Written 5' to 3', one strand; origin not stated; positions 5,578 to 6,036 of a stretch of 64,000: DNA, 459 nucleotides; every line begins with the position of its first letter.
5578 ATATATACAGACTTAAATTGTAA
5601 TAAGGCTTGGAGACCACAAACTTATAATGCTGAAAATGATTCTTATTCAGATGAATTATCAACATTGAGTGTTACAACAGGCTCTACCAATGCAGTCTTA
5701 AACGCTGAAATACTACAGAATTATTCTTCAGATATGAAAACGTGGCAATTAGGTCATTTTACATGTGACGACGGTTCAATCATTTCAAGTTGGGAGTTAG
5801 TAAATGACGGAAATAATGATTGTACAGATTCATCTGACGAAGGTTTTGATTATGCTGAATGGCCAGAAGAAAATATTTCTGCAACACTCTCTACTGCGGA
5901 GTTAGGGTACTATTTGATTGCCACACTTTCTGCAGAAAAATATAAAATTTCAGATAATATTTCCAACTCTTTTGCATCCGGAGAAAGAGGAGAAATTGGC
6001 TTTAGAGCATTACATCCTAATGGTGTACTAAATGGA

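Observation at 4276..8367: Giant PGF-CTERM surface protein with three repeats, each carrying a cysteine-depleted LDL-receptor-class-A-like calcium cage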

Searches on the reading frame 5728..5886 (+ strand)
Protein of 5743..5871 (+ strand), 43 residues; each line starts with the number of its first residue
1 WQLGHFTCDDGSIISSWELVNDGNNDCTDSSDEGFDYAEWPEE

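Call 21: search_solved_structures(query=A3, max_evalue=0.01, show_alignments=3)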
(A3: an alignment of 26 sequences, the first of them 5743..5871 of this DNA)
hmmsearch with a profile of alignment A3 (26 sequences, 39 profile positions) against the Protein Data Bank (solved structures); distinct sequences matched with E-value up to 0.01: 67 (the best 60 are shown).
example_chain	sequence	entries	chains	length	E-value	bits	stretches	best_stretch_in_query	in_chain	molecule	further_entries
8jut_A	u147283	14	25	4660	1.4e-76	254.5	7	7-37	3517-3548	LDL receptor related protein 2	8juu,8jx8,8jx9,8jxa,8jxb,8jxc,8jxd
8em4_A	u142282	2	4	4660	4.4e-75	249.7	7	7-36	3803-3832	Low-density lipoprotein receptor-related protein 2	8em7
9i3v_A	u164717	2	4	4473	3.5e-54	182.9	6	7-35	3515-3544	Low-density lipoprotein receptor-related protein 2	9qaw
9cwm_A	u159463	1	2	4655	1.6e-53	180.7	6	7-35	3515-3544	Low-density lipoprotein receptor-related protein 2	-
8ufb_V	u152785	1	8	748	3e-28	99.8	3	5-36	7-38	Isoform Short of Very low-density lipoprotein receptor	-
1n7d_A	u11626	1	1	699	3e-21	77.5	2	5-36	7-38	Low-density lipoprotein receptor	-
3m0c_C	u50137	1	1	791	8.7e-21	76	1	5-36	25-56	Low-density lipoprotein receptor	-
9bd8_B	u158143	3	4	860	1.6e-20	75.1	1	5-36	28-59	Low-density lipoprotein receptor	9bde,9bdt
8yw2_A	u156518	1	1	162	5.6e-17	63.8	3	6-36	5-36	Very low-density lipoprotein receptor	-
8s9p_B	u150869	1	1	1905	7.8e-16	60.1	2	8-37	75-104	Low-density lipoprotein receptor-related protein 4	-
7jty_B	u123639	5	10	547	5.1e-14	54.3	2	4-36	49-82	Glucosidase 2 subunit beta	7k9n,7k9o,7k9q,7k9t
7kad_B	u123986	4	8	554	5.3e-14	54.3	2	4-36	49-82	Glucosidase 2 subunit beta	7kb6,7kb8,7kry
6byv_A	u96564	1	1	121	9.6e-14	53.4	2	6-36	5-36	Very low-density lipoprotein receptor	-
5f0e_B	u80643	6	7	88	1e-13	53.3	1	4-36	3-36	Glucosidase 2 subunit beta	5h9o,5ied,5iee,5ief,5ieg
8ufc_V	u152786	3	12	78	2.6e-13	52.1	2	6-36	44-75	Very low-density lipoprotein receptor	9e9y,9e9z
1ajj_A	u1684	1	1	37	0.00058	22.1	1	8-36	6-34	LOW-DENSITY LIPOPROTEIN RECEPTOR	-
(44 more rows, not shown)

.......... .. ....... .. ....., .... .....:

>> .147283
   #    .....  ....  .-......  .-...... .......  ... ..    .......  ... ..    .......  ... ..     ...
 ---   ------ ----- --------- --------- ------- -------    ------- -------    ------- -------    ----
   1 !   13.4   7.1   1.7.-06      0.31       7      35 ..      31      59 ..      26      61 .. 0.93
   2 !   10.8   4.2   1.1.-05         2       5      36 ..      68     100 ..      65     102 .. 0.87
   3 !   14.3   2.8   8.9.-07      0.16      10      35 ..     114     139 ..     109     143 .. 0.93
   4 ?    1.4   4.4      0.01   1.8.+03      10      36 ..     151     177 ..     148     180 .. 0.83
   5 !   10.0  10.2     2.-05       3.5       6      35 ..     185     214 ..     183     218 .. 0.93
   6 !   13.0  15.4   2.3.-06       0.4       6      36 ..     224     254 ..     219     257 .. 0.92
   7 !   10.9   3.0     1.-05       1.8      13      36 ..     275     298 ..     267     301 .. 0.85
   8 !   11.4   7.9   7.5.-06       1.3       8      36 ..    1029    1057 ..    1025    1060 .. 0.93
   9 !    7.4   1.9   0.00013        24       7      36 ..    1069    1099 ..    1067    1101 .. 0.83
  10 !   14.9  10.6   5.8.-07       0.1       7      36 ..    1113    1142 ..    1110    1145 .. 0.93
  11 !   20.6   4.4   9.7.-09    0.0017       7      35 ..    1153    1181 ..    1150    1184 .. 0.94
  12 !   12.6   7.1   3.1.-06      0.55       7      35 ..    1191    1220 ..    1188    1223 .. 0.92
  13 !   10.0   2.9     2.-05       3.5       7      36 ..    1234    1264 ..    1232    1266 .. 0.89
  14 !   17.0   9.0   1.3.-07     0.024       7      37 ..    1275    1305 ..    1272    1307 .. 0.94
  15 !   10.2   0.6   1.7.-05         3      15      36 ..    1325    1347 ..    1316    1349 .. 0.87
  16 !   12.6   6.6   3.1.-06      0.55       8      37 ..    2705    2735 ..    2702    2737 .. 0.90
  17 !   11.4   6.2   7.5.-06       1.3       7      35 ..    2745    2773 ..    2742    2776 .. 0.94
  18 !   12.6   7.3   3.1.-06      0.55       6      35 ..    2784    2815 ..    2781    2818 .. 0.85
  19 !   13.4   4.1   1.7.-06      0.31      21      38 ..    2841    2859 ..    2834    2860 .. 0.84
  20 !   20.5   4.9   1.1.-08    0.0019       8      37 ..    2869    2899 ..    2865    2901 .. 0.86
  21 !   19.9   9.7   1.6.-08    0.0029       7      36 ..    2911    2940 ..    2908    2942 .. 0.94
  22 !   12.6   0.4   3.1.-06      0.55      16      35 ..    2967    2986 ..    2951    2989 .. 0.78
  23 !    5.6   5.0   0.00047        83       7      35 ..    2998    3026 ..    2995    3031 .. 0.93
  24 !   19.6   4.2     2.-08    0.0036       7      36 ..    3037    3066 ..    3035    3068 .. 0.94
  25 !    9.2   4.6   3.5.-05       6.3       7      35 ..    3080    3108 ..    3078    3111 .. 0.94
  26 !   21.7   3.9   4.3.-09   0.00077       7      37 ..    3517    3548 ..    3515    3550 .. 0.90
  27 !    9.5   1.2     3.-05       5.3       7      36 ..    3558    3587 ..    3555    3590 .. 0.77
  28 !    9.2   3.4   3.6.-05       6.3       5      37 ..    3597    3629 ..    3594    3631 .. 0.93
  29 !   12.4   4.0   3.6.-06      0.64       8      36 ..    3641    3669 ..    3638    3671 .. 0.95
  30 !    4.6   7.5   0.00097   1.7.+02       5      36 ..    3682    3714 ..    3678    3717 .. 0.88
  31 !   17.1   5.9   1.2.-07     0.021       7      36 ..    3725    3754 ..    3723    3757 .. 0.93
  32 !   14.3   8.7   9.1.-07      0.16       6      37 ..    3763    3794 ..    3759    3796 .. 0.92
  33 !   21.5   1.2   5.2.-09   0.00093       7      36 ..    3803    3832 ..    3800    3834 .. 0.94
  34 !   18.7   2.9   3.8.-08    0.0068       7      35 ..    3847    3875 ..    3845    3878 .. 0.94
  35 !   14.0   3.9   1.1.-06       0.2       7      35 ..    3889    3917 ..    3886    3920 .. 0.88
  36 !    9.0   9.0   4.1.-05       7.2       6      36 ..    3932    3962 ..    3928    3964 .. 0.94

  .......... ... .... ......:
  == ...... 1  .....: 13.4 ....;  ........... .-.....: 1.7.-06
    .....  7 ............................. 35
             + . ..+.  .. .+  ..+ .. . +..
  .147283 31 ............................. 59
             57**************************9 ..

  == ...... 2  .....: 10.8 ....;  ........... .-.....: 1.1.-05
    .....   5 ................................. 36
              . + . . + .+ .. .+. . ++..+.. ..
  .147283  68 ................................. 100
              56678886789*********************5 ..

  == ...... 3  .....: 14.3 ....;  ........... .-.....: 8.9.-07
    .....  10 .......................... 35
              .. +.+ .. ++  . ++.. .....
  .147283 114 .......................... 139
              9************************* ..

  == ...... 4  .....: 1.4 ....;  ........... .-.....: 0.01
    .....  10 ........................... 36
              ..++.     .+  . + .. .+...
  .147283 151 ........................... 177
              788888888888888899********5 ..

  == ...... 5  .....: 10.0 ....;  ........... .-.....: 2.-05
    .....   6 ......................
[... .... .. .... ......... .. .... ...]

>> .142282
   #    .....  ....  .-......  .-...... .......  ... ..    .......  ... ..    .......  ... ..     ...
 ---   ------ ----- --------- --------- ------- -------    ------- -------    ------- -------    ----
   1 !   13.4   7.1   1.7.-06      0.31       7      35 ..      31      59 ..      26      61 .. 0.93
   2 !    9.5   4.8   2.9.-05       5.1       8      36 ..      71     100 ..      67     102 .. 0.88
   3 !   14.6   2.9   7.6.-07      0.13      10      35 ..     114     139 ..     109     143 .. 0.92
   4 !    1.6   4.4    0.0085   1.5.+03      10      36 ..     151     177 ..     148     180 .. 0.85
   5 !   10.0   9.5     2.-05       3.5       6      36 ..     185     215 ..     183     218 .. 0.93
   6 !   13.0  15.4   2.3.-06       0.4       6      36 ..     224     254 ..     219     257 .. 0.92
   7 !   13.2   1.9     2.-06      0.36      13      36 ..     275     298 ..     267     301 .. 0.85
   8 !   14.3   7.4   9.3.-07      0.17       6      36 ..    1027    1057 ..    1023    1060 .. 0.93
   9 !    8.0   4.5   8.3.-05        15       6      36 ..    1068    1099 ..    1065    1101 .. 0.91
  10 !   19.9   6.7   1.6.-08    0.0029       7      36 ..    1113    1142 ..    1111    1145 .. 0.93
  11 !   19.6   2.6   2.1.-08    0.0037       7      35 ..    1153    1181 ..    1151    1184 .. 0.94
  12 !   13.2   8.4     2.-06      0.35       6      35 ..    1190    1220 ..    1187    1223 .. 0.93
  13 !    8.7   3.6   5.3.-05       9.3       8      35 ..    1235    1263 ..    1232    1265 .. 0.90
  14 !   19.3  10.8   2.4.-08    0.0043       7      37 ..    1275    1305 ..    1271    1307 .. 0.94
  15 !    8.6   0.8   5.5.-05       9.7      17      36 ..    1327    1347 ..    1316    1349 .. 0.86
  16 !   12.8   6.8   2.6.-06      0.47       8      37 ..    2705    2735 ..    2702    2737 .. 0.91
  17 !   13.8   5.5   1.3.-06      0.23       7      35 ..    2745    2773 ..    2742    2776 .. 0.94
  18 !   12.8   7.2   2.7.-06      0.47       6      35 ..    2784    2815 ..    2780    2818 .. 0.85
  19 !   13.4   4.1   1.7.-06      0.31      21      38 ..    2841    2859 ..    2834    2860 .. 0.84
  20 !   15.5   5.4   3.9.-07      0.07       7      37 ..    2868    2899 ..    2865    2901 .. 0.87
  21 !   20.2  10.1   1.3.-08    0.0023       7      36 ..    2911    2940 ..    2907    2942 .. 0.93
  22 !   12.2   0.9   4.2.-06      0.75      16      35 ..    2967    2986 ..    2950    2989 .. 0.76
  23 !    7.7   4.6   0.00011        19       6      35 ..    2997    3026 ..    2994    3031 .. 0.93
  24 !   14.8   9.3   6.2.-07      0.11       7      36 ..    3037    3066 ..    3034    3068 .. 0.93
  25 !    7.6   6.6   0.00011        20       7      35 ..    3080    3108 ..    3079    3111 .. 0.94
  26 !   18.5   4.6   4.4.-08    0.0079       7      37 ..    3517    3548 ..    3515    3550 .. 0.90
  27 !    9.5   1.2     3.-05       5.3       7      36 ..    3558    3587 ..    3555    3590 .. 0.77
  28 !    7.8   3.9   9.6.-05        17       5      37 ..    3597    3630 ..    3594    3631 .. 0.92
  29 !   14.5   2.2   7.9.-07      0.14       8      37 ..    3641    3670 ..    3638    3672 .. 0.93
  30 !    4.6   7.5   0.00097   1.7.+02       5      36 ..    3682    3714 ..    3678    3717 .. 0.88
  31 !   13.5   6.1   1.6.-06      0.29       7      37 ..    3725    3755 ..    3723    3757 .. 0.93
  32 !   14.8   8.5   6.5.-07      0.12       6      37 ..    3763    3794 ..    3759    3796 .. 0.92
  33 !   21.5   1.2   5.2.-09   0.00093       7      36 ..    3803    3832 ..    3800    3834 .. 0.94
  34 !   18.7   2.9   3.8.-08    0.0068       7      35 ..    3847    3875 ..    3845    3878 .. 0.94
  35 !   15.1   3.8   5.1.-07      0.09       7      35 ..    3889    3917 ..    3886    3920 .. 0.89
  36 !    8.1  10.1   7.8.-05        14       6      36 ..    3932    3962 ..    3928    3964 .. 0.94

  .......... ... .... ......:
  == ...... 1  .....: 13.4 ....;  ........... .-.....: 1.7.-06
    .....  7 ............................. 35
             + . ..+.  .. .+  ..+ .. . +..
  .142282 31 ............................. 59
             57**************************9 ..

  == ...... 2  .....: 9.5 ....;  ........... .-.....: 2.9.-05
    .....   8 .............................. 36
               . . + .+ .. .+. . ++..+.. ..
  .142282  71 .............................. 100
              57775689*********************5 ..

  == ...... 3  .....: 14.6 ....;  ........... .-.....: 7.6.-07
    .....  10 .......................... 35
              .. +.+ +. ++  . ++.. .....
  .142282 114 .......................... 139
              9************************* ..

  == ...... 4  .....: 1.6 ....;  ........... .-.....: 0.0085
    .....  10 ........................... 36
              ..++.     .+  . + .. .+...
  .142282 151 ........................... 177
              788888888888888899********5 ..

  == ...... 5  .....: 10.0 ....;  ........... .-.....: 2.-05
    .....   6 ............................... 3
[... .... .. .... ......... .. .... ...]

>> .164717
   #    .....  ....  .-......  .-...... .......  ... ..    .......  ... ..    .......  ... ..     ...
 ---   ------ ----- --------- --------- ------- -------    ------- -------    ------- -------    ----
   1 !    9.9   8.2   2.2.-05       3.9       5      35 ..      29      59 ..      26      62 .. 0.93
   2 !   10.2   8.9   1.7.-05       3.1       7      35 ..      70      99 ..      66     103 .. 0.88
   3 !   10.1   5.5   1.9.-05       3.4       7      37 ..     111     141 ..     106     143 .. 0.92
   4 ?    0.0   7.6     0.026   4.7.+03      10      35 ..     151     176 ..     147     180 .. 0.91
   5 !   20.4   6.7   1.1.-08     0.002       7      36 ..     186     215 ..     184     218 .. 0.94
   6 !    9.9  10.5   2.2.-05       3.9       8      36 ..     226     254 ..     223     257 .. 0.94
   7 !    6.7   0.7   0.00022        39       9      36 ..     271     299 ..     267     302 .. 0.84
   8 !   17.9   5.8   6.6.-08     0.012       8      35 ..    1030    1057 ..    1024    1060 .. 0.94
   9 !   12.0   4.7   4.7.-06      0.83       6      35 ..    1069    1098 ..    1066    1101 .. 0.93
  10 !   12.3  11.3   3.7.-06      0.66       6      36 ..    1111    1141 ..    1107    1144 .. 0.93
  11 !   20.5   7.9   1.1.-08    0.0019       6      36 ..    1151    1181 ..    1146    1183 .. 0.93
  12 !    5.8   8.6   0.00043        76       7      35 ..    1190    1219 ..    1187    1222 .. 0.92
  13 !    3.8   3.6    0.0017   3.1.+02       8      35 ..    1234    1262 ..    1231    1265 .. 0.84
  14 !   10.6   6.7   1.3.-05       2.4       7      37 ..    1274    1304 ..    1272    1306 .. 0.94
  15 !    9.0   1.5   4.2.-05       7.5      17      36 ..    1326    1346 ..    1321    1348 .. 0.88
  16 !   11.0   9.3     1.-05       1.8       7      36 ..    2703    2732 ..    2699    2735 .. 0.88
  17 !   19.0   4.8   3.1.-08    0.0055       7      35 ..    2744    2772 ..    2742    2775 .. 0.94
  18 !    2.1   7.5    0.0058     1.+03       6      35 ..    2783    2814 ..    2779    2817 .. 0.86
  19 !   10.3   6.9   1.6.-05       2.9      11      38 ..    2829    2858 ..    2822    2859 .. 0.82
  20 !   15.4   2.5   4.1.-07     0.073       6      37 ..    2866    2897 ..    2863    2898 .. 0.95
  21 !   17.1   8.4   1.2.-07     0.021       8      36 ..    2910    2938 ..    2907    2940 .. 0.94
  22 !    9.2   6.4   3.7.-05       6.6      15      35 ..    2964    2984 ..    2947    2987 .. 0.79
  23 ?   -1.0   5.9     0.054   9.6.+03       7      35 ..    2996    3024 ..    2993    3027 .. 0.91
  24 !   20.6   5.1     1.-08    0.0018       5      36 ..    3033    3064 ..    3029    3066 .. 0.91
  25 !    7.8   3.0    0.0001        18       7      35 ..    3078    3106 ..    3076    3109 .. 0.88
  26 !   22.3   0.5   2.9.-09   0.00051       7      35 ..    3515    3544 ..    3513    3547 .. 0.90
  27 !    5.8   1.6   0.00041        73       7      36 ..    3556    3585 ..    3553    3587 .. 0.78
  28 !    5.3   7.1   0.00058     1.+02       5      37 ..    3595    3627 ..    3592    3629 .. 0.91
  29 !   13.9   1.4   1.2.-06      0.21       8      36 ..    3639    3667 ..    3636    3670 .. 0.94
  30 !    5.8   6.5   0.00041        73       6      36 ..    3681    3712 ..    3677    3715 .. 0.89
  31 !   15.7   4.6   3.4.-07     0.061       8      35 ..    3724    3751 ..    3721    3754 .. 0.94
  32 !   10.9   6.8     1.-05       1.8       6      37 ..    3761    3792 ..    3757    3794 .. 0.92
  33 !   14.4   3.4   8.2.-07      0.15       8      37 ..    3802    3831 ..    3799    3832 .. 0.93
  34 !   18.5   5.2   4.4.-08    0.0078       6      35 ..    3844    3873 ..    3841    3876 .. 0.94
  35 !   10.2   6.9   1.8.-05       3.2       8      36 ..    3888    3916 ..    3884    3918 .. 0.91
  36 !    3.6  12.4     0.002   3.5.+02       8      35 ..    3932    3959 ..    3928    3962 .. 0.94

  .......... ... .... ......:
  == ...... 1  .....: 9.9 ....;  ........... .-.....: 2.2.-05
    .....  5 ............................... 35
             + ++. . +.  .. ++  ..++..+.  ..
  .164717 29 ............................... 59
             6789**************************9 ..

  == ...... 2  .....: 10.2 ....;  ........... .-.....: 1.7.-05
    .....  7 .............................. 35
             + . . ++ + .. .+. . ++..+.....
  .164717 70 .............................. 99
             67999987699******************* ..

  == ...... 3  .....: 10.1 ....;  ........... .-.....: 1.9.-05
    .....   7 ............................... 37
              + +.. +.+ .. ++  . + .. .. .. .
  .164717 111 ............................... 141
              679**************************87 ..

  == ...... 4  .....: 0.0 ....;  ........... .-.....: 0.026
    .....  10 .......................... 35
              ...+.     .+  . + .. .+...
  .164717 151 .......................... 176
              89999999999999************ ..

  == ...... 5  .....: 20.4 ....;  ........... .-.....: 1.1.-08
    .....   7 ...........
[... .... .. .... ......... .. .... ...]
